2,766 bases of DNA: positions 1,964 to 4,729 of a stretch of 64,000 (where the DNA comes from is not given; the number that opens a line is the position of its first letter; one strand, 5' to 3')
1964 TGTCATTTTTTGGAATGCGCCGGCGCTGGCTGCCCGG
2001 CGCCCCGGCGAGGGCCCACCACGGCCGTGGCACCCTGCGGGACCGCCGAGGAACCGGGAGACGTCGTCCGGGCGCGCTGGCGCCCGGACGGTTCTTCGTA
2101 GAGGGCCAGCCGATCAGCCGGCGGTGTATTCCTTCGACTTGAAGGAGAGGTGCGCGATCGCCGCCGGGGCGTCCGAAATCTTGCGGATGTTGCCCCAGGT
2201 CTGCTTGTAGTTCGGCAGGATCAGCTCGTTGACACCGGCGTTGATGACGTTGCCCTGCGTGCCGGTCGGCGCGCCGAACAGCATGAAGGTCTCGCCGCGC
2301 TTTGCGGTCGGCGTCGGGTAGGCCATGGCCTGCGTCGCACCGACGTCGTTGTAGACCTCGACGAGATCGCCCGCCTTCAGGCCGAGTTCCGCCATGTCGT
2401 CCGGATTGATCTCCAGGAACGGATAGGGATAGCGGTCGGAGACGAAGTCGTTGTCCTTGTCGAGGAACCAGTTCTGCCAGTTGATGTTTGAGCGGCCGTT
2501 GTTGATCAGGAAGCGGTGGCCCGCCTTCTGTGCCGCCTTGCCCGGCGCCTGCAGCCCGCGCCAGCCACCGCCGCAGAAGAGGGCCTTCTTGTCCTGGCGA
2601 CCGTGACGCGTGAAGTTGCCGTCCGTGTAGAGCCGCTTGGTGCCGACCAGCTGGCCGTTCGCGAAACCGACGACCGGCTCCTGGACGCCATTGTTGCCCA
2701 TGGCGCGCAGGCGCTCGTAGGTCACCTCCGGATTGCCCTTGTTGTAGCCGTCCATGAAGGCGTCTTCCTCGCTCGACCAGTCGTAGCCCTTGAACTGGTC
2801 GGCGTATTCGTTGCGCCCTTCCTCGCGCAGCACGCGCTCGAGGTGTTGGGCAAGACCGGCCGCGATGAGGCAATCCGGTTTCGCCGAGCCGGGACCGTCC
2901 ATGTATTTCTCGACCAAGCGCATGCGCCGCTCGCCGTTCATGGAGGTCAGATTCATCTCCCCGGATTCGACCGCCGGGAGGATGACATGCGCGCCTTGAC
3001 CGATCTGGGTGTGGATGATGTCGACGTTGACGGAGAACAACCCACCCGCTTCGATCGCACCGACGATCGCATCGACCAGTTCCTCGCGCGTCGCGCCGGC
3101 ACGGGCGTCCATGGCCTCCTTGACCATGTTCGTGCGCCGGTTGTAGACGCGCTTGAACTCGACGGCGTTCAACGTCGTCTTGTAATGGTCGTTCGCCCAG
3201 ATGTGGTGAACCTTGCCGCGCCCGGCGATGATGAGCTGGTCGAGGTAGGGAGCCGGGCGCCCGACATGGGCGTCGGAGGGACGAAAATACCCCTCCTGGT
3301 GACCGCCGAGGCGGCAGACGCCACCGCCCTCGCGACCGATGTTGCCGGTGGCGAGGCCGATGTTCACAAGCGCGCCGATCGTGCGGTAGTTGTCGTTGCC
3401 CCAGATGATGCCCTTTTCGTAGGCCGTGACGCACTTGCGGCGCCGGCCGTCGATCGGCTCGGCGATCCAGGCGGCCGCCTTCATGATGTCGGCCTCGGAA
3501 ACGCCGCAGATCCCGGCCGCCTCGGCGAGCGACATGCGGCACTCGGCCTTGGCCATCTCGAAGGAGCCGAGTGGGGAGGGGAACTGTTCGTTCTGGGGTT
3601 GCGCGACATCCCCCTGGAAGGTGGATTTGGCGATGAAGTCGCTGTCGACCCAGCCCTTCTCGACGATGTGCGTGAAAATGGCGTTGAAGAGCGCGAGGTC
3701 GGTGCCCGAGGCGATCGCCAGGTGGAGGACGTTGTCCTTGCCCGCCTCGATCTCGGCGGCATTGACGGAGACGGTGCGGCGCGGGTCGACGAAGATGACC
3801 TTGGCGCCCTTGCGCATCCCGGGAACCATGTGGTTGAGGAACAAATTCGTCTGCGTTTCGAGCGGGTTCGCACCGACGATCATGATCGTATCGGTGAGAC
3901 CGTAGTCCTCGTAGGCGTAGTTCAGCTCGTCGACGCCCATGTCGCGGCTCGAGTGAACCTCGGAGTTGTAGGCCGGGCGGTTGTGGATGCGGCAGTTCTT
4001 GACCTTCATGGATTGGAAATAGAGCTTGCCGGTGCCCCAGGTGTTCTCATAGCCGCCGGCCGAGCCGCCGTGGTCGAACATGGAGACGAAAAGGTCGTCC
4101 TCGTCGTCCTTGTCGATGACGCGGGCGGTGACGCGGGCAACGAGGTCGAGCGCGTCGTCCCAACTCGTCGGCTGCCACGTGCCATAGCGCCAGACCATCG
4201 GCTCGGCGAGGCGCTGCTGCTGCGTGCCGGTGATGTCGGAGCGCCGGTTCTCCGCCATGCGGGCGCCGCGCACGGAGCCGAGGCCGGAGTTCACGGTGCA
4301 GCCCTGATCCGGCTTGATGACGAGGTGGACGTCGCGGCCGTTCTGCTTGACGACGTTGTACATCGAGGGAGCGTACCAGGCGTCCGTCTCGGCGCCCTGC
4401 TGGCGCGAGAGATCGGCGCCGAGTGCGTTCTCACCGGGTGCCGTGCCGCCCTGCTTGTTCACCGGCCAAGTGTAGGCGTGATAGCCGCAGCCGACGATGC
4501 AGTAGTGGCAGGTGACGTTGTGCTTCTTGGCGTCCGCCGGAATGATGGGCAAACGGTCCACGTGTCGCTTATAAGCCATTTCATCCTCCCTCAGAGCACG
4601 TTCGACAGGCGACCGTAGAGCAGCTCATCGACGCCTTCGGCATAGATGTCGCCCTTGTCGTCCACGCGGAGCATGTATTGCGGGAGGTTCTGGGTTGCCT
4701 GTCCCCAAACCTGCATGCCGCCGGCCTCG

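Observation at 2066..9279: Complete aioXSRBA arsenite-oxidase locus with an exact sigma-54 promoter and TCCGGA enhancer-like repeats, but no cytC/moeA, and carnitine-type genes directly downstream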

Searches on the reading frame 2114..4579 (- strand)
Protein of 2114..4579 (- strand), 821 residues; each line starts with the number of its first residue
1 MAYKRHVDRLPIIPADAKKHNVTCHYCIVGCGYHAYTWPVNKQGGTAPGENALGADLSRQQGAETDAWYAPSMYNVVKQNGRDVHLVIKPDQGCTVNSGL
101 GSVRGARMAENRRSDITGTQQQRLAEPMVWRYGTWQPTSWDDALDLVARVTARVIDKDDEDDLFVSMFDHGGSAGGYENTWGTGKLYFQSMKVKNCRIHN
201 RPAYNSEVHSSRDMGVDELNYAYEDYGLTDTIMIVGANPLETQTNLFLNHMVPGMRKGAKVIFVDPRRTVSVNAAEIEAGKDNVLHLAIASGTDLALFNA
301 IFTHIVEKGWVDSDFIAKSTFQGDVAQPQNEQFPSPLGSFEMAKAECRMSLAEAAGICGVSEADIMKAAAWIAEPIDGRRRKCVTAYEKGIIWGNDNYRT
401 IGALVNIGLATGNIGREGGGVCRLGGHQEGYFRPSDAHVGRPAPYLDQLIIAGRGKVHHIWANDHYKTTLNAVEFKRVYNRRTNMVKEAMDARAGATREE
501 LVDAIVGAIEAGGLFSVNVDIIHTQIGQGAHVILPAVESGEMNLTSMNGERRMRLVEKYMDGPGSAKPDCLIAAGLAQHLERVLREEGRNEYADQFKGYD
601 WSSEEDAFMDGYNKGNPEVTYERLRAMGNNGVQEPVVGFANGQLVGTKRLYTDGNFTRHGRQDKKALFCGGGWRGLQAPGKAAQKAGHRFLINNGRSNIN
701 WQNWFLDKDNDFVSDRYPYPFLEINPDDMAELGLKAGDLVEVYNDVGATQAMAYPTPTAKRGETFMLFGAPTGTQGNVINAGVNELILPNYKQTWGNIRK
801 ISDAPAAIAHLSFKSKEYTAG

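Call 5: search_protein_families(library=ncbifam, proteins=[window:2114-4579:-])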
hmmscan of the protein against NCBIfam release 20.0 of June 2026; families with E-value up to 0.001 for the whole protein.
window:2114-4579:- (821 aa): 22 families
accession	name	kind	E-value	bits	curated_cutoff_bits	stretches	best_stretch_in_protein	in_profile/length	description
TIGR02693.1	arsenite_ox_L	equivalog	0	1141.2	359.05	1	9-801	1-806/806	arsenate reductase (azurin) large subunit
TIGR01591.1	Fdh-alpha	equivalog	8.3e-50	169.6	666.25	2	87-428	23-325/672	formate dehydrogenase subunit alpha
NF047855.1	AssmNtatRedNasC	equivalog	2.7e-27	95.4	1100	2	119-430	73-352/708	assimilatory nitrate reductase catalytic subunit NasC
NF041323.1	Nitr_red_NasA_Halo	equivalog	4.6e-25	88.3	1000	2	87-426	22-316/673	assimilatory nitrate reductase NasA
TIGR01553.1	formate-DH-alph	equivalog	2e-17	62.3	814.2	1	16-320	41-304/1009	formate dehydrogenase-N subunit alpha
TIGR01701.1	Fdhalpha-like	subfamily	3e-17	62.1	582.15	1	117-428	93-393/744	FdhF/YdeP family oxidoreductase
TIGR03479.1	DMSO_red_II_alp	subfamily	3.5e-14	51.9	984.75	1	719-769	810-860/913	molybdopterin-dependent oxidoreductase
TIGR02166.1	dmsA_ynfE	subfamily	5.8e-14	51.1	777.7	1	133-427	118-404/794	DMSO/selenate family reductase complex A subunit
TIGR00509.1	bisC_fam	subfamily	9e-14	50.6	1017.55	1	134-431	70-353/772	molybdopterin guanine dinucleotide-containing S/N-oxide reductase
NF010055.0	PRK13532.1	equivalog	8.3e-12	44.2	904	1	87-320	67-291/830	nitrate reductase catalytic subunit NapA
TIGR01706.1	NAPA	equivalog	2.9e-11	42.4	930.55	1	87-320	67-291/830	periplasmic nitrate reductase subunit alpha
NF041513.1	formate_DH_Act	exception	4.4e-10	38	1400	2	220-320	204-295/1067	formate dehydrogenase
NF041885.1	selenate_YnfE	exception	6.6e-08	30.8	1675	1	133-420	122-404/805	selenate/tellurate reductase subunit YnfE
NF041714.1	arsenate_red_ArrA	equivalog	2.5e-07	29.2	1600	1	135-292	125-280/848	arsenate respiratory reductase molybdopterin-containing subunit ArrA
TIGR01973.1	NuoG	equivalog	5.2e-07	28.9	470.05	0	117-378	262-476/606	NADH-quinone oxidoreductase subunit NuoG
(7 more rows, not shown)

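Call 6: search_protein_families(library=pfam, proteins=[window:2114-4579:-])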
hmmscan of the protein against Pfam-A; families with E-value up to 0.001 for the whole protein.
window:2114-4579:- (821 aa): 3 families
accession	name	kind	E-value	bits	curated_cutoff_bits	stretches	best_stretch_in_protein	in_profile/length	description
PF18465.7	Rieske_3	-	8.7e-43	145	25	1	24-119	1-96/96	Rieske 3Fe-4S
PF00384.28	Molybdopterin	-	7e-28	98.1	24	1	123-577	1-351/353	Molybdopterin oxidoreductase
PF01568.27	Molydop_binding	-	6.5e-15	55.6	26.8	1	691-781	2-91/110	Molydopterin dinucleotide binding domain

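Call 7: find_encoding_contigs(protein=window:2114-4579:-, flank=10000, max_places=6)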
Protein window:2114-4579:- (821 aa): no gene with exactly this product is on record in the collection.

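Call 9: find_related_loci(query=window:2114-4579:-, collection=genome_contigs, flank=10000)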
Query window:2114-4579:- (821 aa) in genome_contigs; peptide patterns used: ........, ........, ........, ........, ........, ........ (x = any residue, [..] = any of these).
405 stretches matched a pattern; 369 encode a relative of the query (tblastn E <= 1e-3); the best 80 are kept; 80 distinct loci.
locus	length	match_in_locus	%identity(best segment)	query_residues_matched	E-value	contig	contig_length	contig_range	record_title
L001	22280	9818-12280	92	1-821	0e+0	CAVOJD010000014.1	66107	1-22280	MAG: uncultured Alphaproteobacteria bacterium isolate MFD09964.bin.1.214 genome assembly, contig: contig_43173, whole ge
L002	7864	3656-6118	92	1-821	0e+0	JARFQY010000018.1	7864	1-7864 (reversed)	MAG: Filomicrobium sp. isolate MAG_Ve_Sed_36 k141_7369504, whole genome shotgun sequence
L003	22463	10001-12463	88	1-819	0e+0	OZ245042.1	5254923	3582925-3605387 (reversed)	MAG: Rhodobiaceae bacterium isolate 4ee551db-ea5e-41c0-a69a-513653a794c3 genome assembly, chromosome: 1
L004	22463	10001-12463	86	1-820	0e+0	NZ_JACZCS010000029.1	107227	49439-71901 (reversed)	Oricola nitratireducens strain NBU1457 Scaffold4_2, whole genome shotgun sequence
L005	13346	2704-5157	87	1-820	0e+0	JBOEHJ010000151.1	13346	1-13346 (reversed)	MAG: Geminicoccales bacterium isolate PBSalp20 PBS13d_contig_3622, whole genome shotgun sequence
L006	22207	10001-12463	85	1-820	0e+0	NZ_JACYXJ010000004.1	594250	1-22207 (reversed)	Roseibium polysiphoniae strain KACC 19711 NODE_4_length_594250_cov_56.374532, whole genome shotgun sequence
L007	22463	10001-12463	85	1-820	0e+0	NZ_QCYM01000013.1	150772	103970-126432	Labrenzia sp. 011 NODE_13_length_150772_cov_25.9339, whole genome shotgun sequence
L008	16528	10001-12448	85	1-818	0e+0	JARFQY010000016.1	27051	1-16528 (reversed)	MAG: Filomicrobium sp. isolate MAG_Ve_Sed_36 k141_3370625, whole genome shotgun sequence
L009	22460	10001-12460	85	1-819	0e+0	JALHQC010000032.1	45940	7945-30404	MAG: bacterium isolate bin.62 c_000000003867, whole genome shotgun sequence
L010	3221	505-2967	85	1-820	0e+0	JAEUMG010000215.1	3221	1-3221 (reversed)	MAG: Hyphomicrobiales bacterium isolate new MAG-141 k141_2353857, whole genome shotgun sequence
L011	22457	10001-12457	86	1-818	0e+0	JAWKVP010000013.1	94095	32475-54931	MAG: Geminicoccaceae bacterium isolate AC1.52 AC1.52.fa-13, whole genome shotgun sequence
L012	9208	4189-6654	85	1-820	0e+0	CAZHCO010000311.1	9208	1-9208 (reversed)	MAG TPA_asm: uncultured Aestuariivirga sp. isolate binchicken_co165_219 genome assembly, contig: k141_358660, whole geno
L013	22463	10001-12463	84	1-820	0e+0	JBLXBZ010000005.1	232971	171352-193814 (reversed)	MAG: Stappiaceae bacterium isolate ES13-05 S13maxbin_out.025RE.5K@5, whole genome shotgun sequence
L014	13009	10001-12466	85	1-820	0e+0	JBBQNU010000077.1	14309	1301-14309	MAG: Hyphomicrobiales bacterium isolate Co_metawrap_265 Cmw_265_k141_26150904_length_14309_cov_7.0000, whole genome shot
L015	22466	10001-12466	85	1-820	0e+0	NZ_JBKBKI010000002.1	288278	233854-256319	MAG: Aestuariivirga sp. isolate 21I_069.bin.4 NODE_43_length_288278_cov_3.898833, whole genome shotgun sequence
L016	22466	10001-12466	84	1-820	0e+0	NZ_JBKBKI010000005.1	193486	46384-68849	MAG: Aestuariivirga sp. isolate 21I_069.bin.4 NODE_94_length_193486_cov_3.414268, whole genome shotgun sequence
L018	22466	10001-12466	84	1-821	0e+0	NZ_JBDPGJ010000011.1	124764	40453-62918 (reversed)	Aquibium pacificus strain LZ166 NODE_11_length_124764_cov_36.605470, whole genome shotgun sequence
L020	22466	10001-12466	84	1-821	0e+0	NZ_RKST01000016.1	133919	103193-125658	Borborobacter arsenicus strain CB3 contig16, whole genome shotgun sequence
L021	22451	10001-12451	85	1-819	0e+0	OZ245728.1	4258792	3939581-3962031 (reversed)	MAG: Rhodospirillales bacterium isolate 3ef33bf5-f570-4a55-9d2c-ce20fd512375 genome assembly, chromosome: 1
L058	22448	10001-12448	81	1-817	0e+0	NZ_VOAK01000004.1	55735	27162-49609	Gemmobacter aquaticus strain A1-9 NODE_13, whole genome shotgun sequence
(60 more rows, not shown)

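Call 39: search_solved_structures(query=window:2114-4579:-, show_alignments=0, max_evalue=1e-50)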
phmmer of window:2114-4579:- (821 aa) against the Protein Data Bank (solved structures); distinct sequences matched with E-value up to 1e-50: 11.
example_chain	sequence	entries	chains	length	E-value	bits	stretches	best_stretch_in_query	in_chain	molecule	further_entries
4aay_A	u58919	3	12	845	0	1306.9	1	1-819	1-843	AROA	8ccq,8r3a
8ed4_A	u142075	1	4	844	0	1304.7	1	2-819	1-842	AroA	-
5nqd_A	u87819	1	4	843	0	1304.3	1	2-819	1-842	AroA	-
8rtl_E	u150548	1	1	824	1.7e-225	753.8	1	8-818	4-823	Arsenite oxidase subunit AioA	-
8rtl_G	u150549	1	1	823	1.9e-225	753.7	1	8-818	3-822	Arsenite oxidase subunit AioA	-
8cff_A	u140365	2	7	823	1.9e-225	753.7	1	8-818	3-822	Arsenite oxidase subunit AioA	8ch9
8cgs_A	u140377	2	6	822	2.1e-225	753.5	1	8-818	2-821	Arsenite oxidase subunit AioA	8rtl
8ch9_G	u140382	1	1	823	4e-225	752.6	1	8-818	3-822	Arsenite oxidase subunit AioA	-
8rtm_A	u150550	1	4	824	1.3e-224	751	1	8-818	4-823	Arsenite oxidase subunit AioA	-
1g8k_A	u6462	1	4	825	1e-223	748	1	8-818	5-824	ARSENITE OXIDASE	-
1g8j_A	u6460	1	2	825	4.5e-223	745.8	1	8-818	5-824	ARSENITE OXIDASE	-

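Call 52: search_protein_families(library=pfam, max_evalue=0.001, proteins=[L058:12515-13027:+, L002:6208-6747:+, L021:12558-13148:+, L018:12593-12925:+, L004:12532-13809:+, L009:12539-13576:+, L003:12500-13597:+, L001:13169-13663:+, L005:5276-5623:+])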
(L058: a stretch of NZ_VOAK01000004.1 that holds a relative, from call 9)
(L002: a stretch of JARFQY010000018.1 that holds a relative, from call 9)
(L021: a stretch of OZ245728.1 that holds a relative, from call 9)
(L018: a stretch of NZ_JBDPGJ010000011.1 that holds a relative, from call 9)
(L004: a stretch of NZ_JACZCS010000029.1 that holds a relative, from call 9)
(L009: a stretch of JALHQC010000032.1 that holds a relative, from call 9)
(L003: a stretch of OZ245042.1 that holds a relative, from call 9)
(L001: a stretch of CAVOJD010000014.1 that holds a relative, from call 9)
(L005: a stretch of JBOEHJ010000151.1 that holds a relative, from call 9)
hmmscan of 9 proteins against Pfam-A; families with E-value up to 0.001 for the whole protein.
L058:12515-13027:+ (170 aa): 1 family
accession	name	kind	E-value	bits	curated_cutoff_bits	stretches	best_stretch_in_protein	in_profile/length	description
PF10649.15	DUF2478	-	3.4e-45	153.9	22.3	1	3-160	1-159/159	Protein of unknown function (DUF2478)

L002:6208-6747:+ (179 aa): 1 family
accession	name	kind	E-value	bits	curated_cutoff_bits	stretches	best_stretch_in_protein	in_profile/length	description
PF10649.15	DUF2478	-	5.8e-46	156.4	22.3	1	3-162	1-159/159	Protein of unknown function (DUF2478)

L021:12558-13148:+ (196 aa): 1 family
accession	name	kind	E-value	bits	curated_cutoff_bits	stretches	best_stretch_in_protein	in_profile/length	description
PF00881.29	Nitroreductase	-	2e-12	48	23.5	1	18-175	3-166/167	Nitroreductase family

L018:12593-12925:+ (110 aa): 1 family
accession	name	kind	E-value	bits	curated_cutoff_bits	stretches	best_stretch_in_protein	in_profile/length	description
PF00034.26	Cytochrom_C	-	1.1e-09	39.9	21.3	1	8-106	2-89/90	Cytochrome c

L004:12532-13809:+ (425 aa): 3 families
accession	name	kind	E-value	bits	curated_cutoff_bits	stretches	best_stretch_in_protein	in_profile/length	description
PF03453.22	MoeA_N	-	5.1e-44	150.2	30.8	1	32-186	7-160/160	MoeA N-terminal region (domain I and II)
PF00994.29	MoCF_biosynth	-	1.2e-30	106.5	26.6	1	200-336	2-143/144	Probable molybdopterin binding domain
PF03454.20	MoeA_C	-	1.1e-10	42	22.1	1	351-421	2-70/72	MoeA C-terminal region (domain IV)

L009:12539-13576:+ (345 aa): 3 families
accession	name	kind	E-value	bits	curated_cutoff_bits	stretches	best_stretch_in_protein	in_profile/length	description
PF06463.18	Mob_synth_C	-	3.2e-39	134.2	37.4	1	198-324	1-127/128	Molybdenum Cofactor Synthesis C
PF04055.27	Radical_SAM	-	8.7e-35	120.8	29.5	1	30-193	1-166/166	Radical SAM superfamily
PF13353.11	Fer4_12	-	1.1e-08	35.9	22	1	34-139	13-115/137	4Fe-4S single cluster domain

L003:12500-13597:+ (365 aa): 1 family
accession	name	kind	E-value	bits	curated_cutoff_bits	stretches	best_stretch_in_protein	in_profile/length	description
PF06258.17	Mito_fiss_Elm1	-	2.7e-89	299.7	27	1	64-357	2-304/304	Mitochondrial fission ELM1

L001:13169-13663:+ (164 aa): 2 families
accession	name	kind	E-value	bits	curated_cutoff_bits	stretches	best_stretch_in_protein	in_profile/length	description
PF13452.11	FAS1_DH_region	-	5e-19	69.2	22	1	37-154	8-130/132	FAS1-like, dehydratase domain region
PF01575.25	MaoC_dehydratas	-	1.2e-10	41.5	27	1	35-134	9-108/123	MaoC like domain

L005:5276-5623:+ (115 aa): 7 families
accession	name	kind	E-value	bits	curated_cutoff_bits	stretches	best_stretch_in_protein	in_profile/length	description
PF12840.13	HTH_20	-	8.1e-15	55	27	1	14-64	1-49/51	Helix-turn-helix domain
PF01022.26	HTH_5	-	7.8e-09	35.7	22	1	17-64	2-46/47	Bacterial regulatory protein, arsR family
PF13545.12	HTH_Crp_2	-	2.6e-05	24.5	27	1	34-84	23-70/70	Crp-like helix-turn-helix domain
PF01047.28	MarR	-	3.8e-05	23.9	24.6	1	20-69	6-53/59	MarR family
PF13412.12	HTH_24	-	8.5e-05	22.5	21.9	1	33-64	17-48/48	Winged helix-turn-helix DNA-binding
PF09339.16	HTH_IclR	-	0.00047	20.3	22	0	26-64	11-49/52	IclR helix-turn-helix domain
PF12802.13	MarR_2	-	0.00063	20.3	27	1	24-64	12-51/61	MarR family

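Call 60: search_protein_families(library=pfam, max_evalue=0.00001, proteins=[L005:5866-7296:+, L005:7358-8299:+, L005:8289-9116:+, L005:9151-10239:+, L020:20020-20529:+, L020:20313-21629:+, L020:18886-19617:+, L009:17197-17598:-, L009:17591-18655:-, L009:18633-19127:-])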
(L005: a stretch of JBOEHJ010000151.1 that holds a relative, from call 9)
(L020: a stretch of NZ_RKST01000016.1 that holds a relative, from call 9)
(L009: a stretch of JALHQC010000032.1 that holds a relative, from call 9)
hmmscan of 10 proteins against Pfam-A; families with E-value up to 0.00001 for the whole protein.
L005:5866-7296:+ (476 aa): 2 families
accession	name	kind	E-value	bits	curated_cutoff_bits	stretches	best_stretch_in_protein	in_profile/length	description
PF01547.30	SBP_bac_1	-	1.6e-26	94.5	26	1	82-372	9-304/307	Bacterial extracellular solute-binding protein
PF13416.11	SBP_bac_8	-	3.2e-25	89.9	27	1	86-400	2-274/279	Bacterial extracellular solute-binding protein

L005:7358-8299:+ (313 aa): 1 family
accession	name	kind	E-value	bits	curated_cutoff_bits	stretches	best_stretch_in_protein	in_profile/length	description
PF00528.27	BPD_transp_1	-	1.9e-19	70.5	26.4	1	105-300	2-173/184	Binding-protein-dependent transport system inner membrane component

L005:8289-9116:+ (275 aa): 1 family
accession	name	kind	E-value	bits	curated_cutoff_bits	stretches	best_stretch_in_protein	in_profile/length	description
PF00528.27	BPD_transp_1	-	8.3e-15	55.4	26.4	1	101-261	15-176/184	Binding-protein-dependent transport system inner membrane component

L005:9151-10239:+ (362 aa): 1 family
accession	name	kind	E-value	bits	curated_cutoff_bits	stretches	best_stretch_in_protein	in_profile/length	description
PF01261.30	AP_endonuc_2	-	1e-40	140.4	31.1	1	39-331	2-248/249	Xylose isomerase-like TIM barrel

L020:20020-20529:+ (169 aa): 1 family
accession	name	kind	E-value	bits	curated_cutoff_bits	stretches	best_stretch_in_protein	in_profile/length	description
PF01451.26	LMWPc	-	3.3e-16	60.2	23.2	1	8-142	1-144/144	Low molecular weight phosphotyrosine protein phosphatase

L020:20313-21629:+ (438 aa): 1 family
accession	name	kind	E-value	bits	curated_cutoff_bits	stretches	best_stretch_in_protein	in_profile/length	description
PF01758.21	SBF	-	1.4e-28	100.3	24.3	1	138-333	2-190/191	Sodium Bile acid symporter family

L020:18886-19617:+ (243 aa): 2 families
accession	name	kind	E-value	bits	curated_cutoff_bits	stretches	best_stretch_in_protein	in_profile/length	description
PF00072.30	Response_reg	-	2e-26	92.8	30.2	1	17-129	1-111/111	Response regulator receiver domain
PF00486.34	Trans_reg_C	-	2.4e-25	88.9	26.2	1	163-236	2-76/77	Transcriptional regulatory protein, C terminal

L009:17197-17598:- (133 aa): 1 family
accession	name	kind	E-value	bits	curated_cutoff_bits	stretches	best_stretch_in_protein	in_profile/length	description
PF02566.24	OsmC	-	5.3e-15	56.1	27.5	1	34-127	2-98/100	OsmC-like protein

L009:17591-18655:- (354 aa): 1 family
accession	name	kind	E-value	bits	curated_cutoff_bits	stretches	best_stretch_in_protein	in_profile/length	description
PF01758.21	SBF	-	2.7e-31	109.2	24.3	1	59-251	2-190/191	Sodium Bile acid symporter family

L009:18633-19127:- (164 aa): 1 family
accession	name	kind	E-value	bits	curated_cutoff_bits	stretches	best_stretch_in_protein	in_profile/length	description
PF01451.26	LMWPc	-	5e-13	49.9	23.2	1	8-141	1-143/144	Low molecular weight phosphotyrosine protein phosphatase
